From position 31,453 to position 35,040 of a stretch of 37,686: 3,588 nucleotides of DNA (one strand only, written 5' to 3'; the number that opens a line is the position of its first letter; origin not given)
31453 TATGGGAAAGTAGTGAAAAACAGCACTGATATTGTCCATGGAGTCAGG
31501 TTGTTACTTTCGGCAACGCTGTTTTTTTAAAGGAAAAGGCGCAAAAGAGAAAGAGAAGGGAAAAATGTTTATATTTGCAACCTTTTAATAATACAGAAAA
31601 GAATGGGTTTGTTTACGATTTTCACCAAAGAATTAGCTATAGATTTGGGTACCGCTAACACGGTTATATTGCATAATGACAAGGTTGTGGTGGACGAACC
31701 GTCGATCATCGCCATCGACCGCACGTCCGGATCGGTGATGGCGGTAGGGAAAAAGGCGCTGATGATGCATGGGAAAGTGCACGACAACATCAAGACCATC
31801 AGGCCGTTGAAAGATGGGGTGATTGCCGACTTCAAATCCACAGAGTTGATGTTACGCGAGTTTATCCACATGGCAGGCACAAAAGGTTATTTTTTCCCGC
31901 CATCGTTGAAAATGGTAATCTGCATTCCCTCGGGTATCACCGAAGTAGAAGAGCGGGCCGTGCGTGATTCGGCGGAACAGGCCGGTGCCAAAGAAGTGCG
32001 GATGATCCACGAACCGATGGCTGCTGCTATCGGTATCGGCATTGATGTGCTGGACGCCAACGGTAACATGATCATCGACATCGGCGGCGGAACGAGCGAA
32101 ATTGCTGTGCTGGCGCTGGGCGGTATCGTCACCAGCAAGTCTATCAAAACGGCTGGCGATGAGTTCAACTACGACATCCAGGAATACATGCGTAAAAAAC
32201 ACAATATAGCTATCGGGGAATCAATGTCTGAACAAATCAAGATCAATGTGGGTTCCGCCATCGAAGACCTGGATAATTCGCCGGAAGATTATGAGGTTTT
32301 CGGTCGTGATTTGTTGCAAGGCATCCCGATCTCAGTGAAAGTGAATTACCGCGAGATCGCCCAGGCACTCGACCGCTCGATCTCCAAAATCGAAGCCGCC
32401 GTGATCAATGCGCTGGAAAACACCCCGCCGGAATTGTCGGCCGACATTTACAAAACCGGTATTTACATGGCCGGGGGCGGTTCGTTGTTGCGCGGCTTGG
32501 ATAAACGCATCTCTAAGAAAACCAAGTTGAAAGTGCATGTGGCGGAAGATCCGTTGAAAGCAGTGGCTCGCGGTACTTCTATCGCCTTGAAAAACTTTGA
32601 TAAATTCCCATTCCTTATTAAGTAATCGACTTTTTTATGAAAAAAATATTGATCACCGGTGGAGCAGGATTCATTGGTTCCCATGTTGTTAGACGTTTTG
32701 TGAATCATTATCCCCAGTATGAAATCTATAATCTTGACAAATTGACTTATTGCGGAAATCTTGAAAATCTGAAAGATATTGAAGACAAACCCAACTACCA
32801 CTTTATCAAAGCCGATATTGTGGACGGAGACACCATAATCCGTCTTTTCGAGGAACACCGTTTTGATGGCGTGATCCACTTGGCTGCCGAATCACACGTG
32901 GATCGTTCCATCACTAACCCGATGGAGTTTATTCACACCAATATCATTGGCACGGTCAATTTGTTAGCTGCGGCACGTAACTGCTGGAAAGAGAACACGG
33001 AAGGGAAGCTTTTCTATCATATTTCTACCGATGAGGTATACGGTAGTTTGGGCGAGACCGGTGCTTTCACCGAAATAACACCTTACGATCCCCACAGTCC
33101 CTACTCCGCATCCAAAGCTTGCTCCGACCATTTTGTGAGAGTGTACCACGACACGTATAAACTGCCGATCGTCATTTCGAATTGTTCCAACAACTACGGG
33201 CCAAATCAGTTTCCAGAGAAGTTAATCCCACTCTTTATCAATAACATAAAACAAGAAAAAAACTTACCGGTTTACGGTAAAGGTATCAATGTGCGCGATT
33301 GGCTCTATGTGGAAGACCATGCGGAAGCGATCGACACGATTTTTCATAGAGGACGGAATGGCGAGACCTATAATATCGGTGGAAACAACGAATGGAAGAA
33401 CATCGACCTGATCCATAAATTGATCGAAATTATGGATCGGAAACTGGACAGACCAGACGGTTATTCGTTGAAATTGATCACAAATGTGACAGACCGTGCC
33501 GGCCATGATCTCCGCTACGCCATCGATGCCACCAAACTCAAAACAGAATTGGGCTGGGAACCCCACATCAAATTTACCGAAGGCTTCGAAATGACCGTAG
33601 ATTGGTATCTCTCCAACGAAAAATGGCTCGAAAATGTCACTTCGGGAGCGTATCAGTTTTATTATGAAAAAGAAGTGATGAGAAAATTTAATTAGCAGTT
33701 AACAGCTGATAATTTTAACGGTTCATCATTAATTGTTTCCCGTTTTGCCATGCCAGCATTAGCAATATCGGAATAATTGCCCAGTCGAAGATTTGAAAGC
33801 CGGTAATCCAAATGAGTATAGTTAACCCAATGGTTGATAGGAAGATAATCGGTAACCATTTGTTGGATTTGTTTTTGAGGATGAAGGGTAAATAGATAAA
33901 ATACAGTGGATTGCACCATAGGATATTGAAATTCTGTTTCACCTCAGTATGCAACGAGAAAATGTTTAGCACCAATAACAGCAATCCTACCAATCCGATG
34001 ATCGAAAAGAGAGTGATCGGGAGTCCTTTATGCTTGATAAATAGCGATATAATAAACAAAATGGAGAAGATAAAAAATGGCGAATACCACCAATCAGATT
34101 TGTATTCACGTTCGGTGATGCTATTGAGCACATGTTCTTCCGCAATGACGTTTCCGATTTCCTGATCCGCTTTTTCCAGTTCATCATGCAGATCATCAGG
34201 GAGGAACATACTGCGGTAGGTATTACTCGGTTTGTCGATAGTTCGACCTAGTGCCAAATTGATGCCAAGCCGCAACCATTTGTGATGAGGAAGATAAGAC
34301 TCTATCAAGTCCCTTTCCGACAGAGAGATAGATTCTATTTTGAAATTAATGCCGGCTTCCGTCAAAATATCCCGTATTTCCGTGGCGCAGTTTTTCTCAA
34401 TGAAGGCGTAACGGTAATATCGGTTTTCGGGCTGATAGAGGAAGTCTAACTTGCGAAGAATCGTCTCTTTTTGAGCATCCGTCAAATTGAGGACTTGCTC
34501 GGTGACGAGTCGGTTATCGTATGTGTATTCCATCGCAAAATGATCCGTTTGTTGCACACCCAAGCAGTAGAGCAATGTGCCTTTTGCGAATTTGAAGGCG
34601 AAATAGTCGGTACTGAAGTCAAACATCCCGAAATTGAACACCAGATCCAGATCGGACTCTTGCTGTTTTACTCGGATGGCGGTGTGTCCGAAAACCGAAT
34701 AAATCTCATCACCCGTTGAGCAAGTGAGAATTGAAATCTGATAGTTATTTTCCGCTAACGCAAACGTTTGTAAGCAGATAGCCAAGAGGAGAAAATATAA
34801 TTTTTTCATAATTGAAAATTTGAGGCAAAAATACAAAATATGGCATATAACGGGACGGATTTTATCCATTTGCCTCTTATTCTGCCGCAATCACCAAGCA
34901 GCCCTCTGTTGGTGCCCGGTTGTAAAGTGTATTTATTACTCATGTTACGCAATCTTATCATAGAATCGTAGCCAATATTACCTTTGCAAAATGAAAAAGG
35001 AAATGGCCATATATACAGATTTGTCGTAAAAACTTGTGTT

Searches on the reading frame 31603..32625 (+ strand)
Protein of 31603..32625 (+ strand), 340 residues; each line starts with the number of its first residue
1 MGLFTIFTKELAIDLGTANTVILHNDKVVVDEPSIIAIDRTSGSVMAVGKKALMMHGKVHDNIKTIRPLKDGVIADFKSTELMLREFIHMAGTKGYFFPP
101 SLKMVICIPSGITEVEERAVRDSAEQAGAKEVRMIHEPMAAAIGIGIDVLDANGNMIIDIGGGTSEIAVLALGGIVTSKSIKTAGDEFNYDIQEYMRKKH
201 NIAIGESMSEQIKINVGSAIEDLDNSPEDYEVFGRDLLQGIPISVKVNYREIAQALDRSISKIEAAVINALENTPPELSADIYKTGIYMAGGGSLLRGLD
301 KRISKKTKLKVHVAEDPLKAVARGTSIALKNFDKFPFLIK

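Call 47: search_protein_families(library=pfam, proteins=[window:31603-32625:+], max_evalue=0.001)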
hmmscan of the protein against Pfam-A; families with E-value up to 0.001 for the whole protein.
window:31603-32625:+ (340 aa): 4 families
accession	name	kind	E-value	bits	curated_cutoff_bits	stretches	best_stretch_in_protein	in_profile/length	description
PF06723.19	MreB_Mbl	-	3.7e-123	411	27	1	9-334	2-324/327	MreB/Mbl protein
PF00012.26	HSP70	-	1.2e-13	50.7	20.6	1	103-327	135-370/599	Hsp70 protein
PF14450.12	FtsA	-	5.6e-11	43.3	31.8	1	157-319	2-115/127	Cell division protein FtsA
PF00022.25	Actin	-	1.3e-05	24.4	27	0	258-307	301-349/410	Actin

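Call 48: list_cluster_members(proteins=[window:31603-32625:+, window:9699-11087:+, window:32637-33695:+, window:21564-22817:-, window:14380-15897:+])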
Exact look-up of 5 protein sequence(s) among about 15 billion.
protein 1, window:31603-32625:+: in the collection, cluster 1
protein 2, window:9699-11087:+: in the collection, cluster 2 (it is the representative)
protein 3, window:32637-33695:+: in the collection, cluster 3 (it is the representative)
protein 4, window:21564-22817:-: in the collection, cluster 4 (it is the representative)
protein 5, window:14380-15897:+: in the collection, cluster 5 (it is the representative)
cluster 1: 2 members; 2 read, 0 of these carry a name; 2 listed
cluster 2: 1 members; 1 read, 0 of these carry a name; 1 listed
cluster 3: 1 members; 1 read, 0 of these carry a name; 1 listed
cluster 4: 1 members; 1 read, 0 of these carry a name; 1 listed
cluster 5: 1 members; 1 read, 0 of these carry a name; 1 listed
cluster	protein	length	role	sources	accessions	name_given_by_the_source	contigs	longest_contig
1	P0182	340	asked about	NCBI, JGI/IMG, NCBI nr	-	-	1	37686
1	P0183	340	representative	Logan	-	-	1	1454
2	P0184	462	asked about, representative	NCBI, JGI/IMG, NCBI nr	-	-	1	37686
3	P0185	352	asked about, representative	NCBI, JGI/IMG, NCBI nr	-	-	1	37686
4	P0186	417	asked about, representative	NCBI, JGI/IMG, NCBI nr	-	-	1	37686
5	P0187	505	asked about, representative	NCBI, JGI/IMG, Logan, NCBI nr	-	-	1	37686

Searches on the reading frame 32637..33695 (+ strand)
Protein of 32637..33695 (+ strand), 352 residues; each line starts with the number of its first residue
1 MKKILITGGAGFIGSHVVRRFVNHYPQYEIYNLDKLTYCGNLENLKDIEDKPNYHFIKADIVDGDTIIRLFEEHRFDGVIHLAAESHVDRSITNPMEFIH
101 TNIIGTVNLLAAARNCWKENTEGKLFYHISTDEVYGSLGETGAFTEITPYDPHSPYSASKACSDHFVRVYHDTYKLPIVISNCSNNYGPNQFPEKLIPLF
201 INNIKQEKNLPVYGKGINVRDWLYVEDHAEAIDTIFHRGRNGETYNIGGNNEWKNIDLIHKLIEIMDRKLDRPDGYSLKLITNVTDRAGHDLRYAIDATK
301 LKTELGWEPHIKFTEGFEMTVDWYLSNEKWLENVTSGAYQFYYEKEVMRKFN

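Call 47: search_protein_families(library=pfam, proteins=[window:32637-33695:+], max_evalue=0.001)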
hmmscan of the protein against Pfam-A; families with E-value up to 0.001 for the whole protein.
window:32637-33695:+ (352 aa): 7 families
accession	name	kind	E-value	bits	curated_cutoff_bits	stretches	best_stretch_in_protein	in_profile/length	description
PF16363.11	GDP_Man_Dehyd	-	3e-96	323.2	27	1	5-320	1-332/332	GDP-mannose 4,6 dehydratase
PF01370.27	Epimerase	-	1.7e-70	237.6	20.9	1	4-248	1-240/240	NAD dependent epimerase/dehydratase family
PF02719.21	Polysacc_synt_2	-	1.8e-20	73.8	20.2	1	4-272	1-253/293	Polysaccharide biosynthesis protein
PF01073.25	3Beta_HSD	-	2.3e-16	60.1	22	1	5-231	1-224/280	3-beta hydroxysteroid dehydrogenase/isomerase family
PF04321.23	RmlD_sub_bind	-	1.7e-13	50.8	27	1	3-173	2-142/287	RmlD substrate binding domain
PF07993.18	NAD_binding_4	-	5.4e-12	45.9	20.1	1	6-185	1-206/258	Male sterility protein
PF00106.31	adh_short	-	3.6e-06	27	26.6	1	2-174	1-167/195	short chain dehydrogenase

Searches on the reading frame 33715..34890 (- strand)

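Call 47: search_protein_families(library=pfam, proteins=[window:33715-34890:-], max_evalue=0.001)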
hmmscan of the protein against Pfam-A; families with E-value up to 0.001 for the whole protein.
window:33715-34890:- (391 aa): 2 families
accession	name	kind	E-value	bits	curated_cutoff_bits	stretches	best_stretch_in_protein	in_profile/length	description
PF13387.12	Lnb_N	-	9.5e-25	87.6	22.2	1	48-184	12-156/175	Lnb N-terminal periplasmic domain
PF25221.1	5TMH_Lnb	-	9.3e-14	52.1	25.2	1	266-385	4-135/144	Lnb transmembrane domain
